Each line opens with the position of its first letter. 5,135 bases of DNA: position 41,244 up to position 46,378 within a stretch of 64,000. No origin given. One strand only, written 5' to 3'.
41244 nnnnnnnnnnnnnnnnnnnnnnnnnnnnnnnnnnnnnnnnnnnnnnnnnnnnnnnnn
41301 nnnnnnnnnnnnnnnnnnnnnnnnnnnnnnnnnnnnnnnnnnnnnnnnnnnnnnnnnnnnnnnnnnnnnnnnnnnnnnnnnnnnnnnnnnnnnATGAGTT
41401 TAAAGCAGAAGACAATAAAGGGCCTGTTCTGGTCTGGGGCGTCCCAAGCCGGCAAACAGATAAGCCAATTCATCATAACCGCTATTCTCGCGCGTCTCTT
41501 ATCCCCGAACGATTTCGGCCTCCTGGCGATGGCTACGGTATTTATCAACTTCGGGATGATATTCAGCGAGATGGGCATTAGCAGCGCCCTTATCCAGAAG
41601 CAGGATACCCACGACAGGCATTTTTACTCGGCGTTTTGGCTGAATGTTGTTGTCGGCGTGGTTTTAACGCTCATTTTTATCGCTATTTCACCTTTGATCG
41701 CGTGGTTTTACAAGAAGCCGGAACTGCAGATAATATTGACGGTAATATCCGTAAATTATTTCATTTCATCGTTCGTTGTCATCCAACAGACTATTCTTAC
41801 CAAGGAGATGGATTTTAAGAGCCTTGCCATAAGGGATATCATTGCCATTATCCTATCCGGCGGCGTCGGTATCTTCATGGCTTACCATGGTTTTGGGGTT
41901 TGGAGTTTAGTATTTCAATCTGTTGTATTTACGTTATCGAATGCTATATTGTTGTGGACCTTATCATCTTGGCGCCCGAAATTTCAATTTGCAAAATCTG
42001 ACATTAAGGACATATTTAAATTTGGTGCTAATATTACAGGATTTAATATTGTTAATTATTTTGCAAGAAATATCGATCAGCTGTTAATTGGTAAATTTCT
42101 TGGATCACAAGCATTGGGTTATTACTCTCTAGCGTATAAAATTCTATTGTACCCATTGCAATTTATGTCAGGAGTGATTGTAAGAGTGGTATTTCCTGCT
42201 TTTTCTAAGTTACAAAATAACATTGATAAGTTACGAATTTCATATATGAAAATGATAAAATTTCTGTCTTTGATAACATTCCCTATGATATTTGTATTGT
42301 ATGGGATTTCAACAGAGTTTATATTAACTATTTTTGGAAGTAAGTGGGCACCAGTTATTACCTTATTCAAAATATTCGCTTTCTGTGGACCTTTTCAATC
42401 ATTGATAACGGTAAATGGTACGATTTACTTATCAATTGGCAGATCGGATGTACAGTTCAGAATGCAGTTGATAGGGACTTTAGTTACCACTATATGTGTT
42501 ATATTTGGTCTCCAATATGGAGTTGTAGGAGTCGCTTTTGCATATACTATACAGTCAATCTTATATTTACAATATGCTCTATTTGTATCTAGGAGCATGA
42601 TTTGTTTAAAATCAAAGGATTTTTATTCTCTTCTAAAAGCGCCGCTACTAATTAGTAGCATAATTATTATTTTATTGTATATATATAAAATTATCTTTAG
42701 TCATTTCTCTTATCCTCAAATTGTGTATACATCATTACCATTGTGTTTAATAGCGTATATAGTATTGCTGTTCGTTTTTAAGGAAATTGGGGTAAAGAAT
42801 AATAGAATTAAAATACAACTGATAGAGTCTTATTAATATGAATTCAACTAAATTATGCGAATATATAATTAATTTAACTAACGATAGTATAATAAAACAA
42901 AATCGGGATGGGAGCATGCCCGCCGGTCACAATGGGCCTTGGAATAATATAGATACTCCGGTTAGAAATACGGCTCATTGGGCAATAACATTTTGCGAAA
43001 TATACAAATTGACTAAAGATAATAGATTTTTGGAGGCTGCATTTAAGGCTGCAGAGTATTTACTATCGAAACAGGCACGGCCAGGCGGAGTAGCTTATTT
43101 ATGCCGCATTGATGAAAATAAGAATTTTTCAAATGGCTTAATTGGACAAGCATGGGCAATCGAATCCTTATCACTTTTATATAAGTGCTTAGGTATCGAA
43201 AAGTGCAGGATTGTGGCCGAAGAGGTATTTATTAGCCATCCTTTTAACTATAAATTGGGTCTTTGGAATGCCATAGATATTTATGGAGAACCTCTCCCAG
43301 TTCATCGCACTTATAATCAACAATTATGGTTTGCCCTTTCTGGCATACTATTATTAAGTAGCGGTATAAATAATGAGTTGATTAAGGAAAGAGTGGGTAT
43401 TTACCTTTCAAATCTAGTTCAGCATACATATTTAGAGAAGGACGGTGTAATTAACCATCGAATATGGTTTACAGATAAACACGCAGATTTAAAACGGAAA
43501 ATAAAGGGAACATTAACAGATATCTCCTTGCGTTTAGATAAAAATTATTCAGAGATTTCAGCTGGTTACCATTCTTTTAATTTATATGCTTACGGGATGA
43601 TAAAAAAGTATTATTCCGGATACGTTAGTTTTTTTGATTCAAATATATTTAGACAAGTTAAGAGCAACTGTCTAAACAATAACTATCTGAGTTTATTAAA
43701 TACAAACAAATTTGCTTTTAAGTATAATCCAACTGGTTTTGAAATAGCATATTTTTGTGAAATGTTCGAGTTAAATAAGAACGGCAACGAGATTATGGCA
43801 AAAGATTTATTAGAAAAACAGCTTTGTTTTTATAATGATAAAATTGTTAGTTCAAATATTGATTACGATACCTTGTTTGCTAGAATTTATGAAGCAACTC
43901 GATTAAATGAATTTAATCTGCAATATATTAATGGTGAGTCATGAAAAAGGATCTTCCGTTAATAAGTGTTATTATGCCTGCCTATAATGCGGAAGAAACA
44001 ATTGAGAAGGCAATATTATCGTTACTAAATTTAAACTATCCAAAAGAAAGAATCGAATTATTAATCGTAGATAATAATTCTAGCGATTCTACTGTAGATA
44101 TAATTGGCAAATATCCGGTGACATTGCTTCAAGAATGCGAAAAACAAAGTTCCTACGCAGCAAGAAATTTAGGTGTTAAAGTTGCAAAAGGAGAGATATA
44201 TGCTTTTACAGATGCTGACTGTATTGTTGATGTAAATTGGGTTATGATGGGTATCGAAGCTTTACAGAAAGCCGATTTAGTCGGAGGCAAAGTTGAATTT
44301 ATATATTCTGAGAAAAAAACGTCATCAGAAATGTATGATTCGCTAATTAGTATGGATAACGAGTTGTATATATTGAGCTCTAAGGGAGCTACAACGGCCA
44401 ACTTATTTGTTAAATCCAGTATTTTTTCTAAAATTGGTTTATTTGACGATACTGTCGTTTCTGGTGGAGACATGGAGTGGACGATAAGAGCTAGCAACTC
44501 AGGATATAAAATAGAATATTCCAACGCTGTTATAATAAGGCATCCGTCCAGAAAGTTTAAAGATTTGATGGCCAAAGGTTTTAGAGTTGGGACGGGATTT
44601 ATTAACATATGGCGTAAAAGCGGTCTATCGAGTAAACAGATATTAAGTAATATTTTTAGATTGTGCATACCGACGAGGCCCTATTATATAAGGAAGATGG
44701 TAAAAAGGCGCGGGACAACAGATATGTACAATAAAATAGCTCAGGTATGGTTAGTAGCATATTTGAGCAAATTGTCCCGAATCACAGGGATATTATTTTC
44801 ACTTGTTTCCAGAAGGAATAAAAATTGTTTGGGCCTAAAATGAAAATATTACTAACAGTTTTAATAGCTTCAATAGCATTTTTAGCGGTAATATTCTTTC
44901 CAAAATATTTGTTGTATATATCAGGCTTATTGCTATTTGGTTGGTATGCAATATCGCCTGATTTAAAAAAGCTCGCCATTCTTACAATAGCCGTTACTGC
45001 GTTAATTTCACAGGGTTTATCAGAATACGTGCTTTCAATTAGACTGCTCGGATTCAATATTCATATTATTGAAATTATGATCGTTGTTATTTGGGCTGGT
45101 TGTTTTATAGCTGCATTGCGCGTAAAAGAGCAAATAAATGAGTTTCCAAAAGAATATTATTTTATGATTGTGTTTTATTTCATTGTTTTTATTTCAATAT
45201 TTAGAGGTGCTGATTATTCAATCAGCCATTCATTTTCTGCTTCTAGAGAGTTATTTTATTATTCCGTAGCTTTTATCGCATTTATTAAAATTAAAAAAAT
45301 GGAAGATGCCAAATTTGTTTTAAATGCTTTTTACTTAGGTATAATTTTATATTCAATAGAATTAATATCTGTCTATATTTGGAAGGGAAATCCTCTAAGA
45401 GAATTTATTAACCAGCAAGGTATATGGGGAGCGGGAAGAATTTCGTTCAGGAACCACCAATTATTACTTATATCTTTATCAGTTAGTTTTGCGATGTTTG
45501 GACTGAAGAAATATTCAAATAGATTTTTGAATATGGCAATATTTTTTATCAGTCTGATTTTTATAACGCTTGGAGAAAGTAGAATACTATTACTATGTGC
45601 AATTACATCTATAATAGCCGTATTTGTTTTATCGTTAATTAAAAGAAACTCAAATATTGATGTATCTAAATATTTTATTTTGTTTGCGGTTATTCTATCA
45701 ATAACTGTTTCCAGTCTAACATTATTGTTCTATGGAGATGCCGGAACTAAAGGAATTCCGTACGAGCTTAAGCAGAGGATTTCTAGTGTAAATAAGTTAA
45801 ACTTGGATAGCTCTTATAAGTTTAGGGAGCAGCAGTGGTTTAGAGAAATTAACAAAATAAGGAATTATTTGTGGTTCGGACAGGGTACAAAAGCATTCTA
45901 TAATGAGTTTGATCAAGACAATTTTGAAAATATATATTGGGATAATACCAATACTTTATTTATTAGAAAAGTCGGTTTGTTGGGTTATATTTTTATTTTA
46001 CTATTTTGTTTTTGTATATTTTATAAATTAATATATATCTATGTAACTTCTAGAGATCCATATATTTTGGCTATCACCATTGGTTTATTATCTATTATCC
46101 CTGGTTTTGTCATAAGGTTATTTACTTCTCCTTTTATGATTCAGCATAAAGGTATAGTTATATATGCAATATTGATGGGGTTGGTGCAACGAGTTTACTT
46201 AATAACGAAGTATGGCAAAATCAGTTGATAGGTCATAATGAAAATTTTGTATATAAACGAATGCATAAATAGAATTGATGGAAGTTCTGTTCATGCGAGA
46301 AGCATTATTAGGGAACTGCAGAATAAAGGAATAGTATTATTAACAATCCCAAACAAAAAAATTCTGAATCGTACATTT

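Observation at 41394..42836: Abrupt GC drop inside the third wzx gene: chimeric flippase marking the left edge of a horizontally acquired glycan cassette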

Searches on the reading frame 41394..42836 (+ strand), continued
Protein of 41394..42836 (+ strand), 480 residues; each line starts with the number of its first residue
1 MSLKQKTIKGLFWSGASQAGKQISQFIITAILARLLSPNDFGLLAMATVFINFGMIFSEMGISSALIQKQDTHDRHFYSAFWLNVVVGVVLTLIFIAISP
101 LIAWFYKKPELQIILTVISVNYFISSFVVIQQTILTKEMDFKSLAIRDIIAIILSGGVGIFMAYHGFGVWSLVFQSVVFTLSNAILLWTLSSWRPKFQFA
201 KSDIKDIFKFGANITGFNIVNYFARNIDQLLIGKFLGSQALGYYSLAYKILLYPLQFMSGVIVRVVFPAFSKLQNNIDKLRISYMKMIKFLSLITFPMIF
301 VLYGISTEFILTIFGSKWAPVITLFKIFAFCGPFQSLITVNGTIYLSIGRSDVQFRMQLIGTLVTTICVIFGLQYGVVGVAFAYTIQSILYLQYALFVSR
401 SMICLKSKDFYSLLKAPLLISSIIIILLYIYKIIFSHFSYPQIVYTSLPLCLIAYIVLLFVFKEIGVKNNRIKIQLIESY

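Call 48: predict_structure(alignment_id=A1)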
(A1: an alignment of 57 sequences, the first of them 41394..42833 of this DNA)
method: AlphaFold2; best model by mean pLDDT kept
length: 480 residues; sequences in the alignment: 57
mean_pLDDT: 90.4   pTM: 0.88
mean pLDDT of the five models: 90.4, 90.2, 89.1, 88.8, 87.8
residues with pLDDT >= 90: 327; 70-90: 146; 50-70: 7; < 50: 0
segments of 3 or more residues with pLDDT < 50: none
pLDDT, mean of each block of 10 residues (from residue 1): 76 85 94 97 94 79 78 90 93 95 96 95 91 85 89 97 97 95 93 93 85 82 90 97 95 85 77 84 91 93 95 96 96 91 85 88 94 97 95 93 92 94 95 92 91 95 86 68
secondary structure, 60 per line:
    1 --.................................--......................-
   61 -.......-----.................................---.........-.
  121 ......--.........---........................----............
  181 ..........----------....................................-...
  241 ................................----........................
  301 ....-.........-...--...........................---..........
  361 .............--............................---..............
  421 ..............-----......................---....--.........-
elements in order: H3-35 H38-59 H62-68 H74-106 H110-118 H120-126 H129-137 H141-164 H169-190 H201-236 H238-272 H277-304 H306-314 H321-347 H351-373 H376-403 H407-434 H440-461 E465-468 E471-474 H475-479
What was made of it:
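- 41394..42836 (+): Chimeric but intact 480-aa MOP/Wzx flippase with 14 TM helices. AF2 pLDDT 90.4, pTM 0.88 (call 48).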

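Call 50: fold_search(model_id=the predicted structure, library=pdb)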
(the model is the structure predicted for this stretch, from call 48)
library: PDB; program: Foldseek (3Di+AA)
matches with E <= 10: 460; with E <= 0.001: 56
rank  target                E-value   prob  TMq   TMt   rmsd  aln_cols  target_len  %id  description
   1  6nc6_A                8.9e-10  1.00  0.73  0.75   4.3       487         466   17  Lipid II flippase MurJ, inward closed conformation (released 2019-04-17)
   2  6nc6_B                9.6e-10  1.00  0.70  0.72   5.1       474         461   16  Lipid II flippase MurJ, inward closed conformation (released 2019-04-17)
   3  6nc8                  1.6e-09  1.00  0.73  0.75   4.3       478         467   17  Lipid II flippase MurJ, inward occluded conformation (released 2019-04-17)
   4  5t77                  1.6e-09  1.00  0.69  0.71   4.9       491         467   17  Crystal structure of the MOP flippase MurJ (released 2016-12-28)
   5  6nc9                  2.2e-09  1.00  0.70  0.71   5.1       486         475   16  Lipid II flippase MurJ, outward-facing conformation (released 2019-04-17)
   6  6nc7_A                2.1e-08  1.00  0.68  0.69   5.2       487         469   18  Lipid II flippase MurJ, inward open conformation (released 2019-04-17)
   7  7wax                  2.4e-08  1.00  0.78  0.74   4.1       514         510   14  MurJ inward occluded form (released 2022-06-01)
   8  6nc7_B                3.6e-08  1.00  0.67  0.68   5.2       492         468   17  Lipid II flippase MurJ, inward open conformation (released 2019-04-17)
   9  9nu4_A                6.1e-08  1.00  0.70  0.58   5.6       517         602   14  Structure of MurJ in complex with single gene lysis protein from phage M (released 2026-02-11)
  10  7waw                  1.3e-07  1.00  0.69  0.67   5.6       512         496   15  MurJ inward closed form (released 2022-06-01)
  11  9nu8_A                2.0e-07  1.00  0.70  0.67   5.6       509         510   14  Structure of MurJ in complex with single gene lysis protein from phage Changjiang3 (released 2026-02-11)
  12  6gwh                  2.6e-07  1.00  0.55  0.59   6.6       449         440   16  Outward-facing conformation of a multidrug resistance MATE family transporter of the MOP superfamily. (released 2019-06-05)
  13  9ukv_A                2.9e-07  1.00  0.69  0.66   5.5       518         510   15  JM Complex - E. coli MurJ, Levivirus M lysis protein LysM (SglM) (released 2025-09-10)
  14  4mlb_C                2.9e-07  1.00  0.53  0.56   7.4       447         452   17  Reverse polarity of binding pocket suggests different function of a MOP superfamily transporter from Pyrococcus furios (released 2013-09-25)
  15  9g9n_A                3.2e-07  1.00  0.68  0.78   3.7       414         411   13  Lipid III flippase WzxE with NB10 and NB7 nanobodies in inward-facing conformation - crystal 1 (released 2025-01-22)
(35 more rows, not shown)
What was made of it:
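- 41394..42836 (+): Foldseek to MurJ TM-score 0.73-0.78, and to WzxE (call 50).
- On MOP flippase (Wzx/PST; PF13440, PF01943; NF007773): Best PDB matches are MurJ 6nc6/7wax (TM-score 0.73-0.78) and WzxE 9g9n (calls 48, 50).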

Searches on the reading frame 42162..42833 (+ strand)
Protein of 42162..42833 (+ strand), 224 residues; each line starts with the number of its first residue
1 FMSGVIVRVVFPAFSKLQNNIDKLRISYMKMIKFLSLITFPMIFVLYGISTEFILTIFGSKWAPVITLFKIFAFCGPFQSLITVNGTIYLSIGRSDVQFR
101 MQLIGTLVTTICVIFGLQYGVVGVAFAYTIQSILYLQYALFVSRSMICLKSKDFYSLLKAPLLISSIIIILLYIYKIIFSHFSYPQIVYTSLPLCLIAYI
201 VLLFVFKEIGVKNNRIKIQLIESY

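Call 30: find_homologous_proteins(query=window:42162-42833:+)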
Query window:42162-42833:+ (224 aa): 1 proteins with E <= 0.001 among 231 candidates.
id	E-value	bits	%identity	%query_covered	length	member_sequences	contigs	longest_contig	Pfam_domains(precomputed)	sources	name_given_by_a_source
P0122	4.0e-24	104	39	68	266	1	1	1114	PF13440.12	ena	-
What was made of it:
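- Tried and rejected: The Wzx C-third gave one hit at 39% (call 30).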

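Call 64: search_protein_representatives(protein=window:42162-42833:+)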
Query: 224 residues. Proteins with E-value up to 0.001 (for the whole library): 12216; up to 1e-10: 2599; up to 1e-30: 8. The best 150 are listed.
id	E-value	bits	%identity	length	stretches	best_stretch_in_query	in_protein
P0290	1.5e-37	146.0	38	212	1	10-222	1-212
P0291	1.9e-35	139.1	39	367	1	3-213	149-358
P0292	1.4e-32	129.7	38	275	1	2-218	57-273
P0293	3.6e-32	128.4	37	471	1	3-207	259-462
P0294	8.6e-32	127.2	33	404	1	3-214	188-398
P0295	1.0e-31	126.9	38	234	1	2-206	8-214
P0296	4.6e-31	124.8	36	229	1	2-208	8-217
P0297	5.5e-31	124.5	41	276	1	2-194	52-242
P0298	1.3e-30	123.3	30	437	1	3-221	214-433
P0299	1.3e-30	123.3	38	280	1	4-174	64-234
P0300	2.4e-28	115.9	35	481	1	14-213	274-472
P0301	4.4e-28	115.0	35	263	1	4-207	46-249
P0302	5.7e-28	114.7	30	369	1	2-207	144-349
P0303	5.8e-28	114.6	32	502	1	3-201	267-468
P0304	7.4e-28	114.3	38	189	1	33-219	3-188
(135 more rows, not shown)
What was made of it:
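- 42162..42836 (+): Segment C, codons 257-480 (second half of TM8 to TM14): cassette-linked orphan part of Wzx. Best database match over most of its length is 38-41% (calls 30, 64).
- Tried and rejected: The exhaustive scan gave at best 38-41% over most of its length, with one 108-residue fragment at 46% (call 64).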

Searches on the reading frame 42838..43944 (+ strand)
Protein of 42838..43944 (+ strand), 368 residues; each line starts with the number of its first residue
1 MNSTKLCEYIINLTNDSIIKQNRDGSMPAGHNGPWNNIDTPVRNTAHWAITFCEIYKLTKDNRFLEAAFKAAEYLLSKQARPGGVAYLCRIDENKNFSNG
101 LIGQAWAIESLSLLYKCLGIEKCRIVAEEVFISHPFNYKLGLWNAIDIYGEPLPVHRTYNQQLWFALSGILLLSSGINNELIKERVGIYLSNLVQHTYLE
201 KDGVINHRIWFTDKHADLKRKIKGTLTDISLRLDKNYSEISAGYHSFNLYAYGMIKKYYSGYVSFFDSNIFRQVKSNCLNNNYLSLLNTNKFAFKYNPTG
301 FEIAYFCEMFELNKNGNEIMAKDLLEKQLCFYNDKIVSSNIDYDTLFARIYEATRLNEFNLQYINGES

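Call 8: search_protein_families(library=pfam, proteins=[window:42838-43944:+])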
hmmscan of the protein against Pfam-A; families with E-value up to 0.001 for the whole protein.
window:42838-43944:+ (368 aa): 0 families
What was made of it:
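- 42838..43944 (+): Cassette gene 1: AglQ-like protein (some homologues are annotated as a putative isomerase of glycan biosynthesis). No Pfam hit (call 8).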

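Call 31: find_homologous_proteins(query=window:42838-43941:+)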
Query window:42838-43941:+ (368 aa): 638 proteins with E <= 0.001 among 2521 candidates; the best 120 are listed.
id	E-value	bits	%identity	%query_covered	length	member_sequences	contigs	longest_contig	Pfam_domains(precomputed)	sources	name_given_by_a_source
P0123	1.0e-79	286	41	98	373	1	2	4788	-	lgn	-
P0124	2.4e-76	275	40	98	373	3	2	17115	-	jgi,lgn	-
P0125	1.4e-75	273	41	96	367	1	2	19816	-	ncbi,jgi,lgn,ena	-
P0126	1.4e-74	269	41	96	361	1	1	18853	-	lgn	-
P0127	4.5e-74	268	40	98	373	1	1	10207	-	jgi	-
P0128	6.5e-74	267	42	97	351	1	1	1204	-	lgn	-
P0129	7.2e-74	267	40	97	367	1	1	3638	-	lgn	-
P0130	8.8e-73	263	39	97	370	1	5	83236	-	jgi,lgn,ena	jgi:hypothetical protein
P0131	2.3e-70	256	39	95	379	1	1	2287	-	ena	-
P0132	4.1e-69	251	39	96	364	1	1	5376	-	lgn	-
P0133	2.1e-68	249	39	97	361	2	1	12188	-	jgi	-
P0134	3.2e-68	248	38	97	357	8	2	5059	-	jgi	-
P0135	5.4e-68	248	38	92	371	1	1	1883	-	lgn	-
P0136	1.4e-67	246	40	97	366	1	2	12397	-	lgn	-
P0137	4.3e-67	245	36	97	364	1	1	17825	-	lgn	-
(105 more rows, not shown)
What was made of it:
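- The best match to the Wzx C-terminal third is about 40% over most of its length, and the best match to cassette gene 1 is 42% (calls 30, 31, 64).
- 42838..43944 (+): Homologues are named AglQ, best identity 42% (call 31).
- Tried and rejected: The AglQ-like gene gave at best 42% (call 31).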

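Call 37: search_protein_families(library=ncbifam, proteins=[window:42838-43944:+], max_evalue=0.01)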
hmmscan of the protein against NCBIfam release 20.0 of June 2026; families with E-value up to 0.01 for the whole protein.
window:42838-43944:+ (368 aa): 2 families
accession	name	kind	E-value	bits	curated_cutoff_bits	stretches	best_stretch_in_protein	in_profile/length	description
TIGR02474.1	pec_lyase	equivalog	0.00074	19.2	189.8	1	43-86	44-88/295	pectate lyase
TIGR03897.1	lanti_2_LanM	subfamily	0.0044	14.8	304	1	51-130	704-783/932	type 2 lanthipeptide synthetase LanM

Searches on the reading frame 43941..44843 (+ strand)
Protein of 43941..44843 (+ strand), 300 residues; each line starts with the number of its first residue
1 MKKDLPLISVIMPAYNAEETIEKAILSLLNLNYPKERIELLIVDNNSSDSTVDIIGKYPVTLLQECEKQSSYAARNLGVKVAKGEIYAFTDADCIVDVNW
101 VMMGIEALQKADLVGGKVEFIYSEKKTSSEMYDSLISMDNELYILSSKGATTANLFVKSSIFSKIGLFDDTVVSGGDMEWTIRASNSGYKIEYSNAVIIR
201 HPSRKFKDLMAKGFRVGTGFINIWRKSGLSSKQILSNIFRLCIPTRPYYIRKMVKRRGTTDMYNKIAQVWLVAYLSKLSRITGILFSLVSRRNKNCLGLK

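Call 8: search_protein_families(library=pfam, proteins=[window:43941-44843:+])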
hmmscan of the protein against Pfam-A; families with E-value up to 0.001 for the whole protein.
window:43941-44843:+ (300 aa): 3 families
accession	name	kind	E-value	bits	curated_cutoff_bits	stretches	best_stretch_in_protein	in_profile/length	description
PF00535.33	Glycos_transf_2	-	3.9e-26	92.4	23.3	1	9-134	1-131/168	Glycosyl transferase family 2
PF10111.15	Glyco_tranf_2_2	-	3.3e-09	37.1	27.3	1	9-96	1-94/276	Glycosyltransferase like family 2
PF13641.12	Glyco_tranf_2_3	-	5.9e-08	33.4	27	1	8-203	3-213/230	Glycosyltransferase like family 2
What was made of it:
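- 43941..44843 (+): Cassette gene 2: family-2 glycosyltransferase. PF00535, E 3.9e-26 (call 8).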

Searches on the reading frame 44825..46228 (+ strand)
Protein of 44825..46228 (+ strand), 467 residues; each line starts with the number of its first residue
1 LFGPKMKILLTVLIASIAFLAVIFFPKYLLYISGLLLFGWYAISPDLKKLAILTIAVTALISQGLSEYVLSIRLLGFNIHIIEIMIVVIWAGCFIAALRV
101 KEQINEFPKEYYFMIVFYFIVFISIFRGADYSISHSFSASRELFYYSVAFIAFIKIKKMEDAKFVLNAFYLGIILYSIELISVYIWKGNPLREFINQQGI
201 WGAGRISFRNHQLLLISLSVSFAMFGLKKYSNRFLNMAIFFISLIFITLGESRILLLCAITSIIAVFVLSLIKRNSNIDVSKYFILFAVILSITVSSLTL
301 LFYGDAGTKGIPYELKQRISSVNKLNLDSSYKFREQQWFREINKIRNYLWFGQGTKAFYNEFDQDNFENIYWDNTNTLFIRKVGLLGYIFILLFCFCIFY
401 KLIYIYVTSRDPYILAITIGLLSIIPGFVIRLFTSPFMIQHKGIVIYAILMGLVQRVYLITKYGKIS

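Call 8: search_protein_families(library=pfam, proteins=[window:44825-46228:+])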
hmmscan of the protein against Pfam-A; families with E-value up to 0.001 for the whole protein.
window:44825-46228:+ (467 aa): 1 family
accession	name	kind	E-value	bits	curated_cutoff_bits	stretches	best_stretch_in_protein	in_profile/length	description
PF04932.20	Wzy_C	-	3.4e-08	33.8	31.7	1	239-369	2-121/149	O-Antigen ligase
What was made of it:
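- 44825..46228 (+): Cassette gene 3: Wzy-type polymerase (Wzy_C domain). PF04932, 33.8 bits against a cutoff of 31.7 (call 8).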

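Call 37: search_protein_families(library=ncbifam, proteins=[window:44825-46228:+], max_evalue=0.01)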
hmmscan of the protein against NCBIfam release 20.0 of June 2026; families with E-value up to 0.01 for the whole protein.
window:44825-46228:+ (467 aa): 0 families
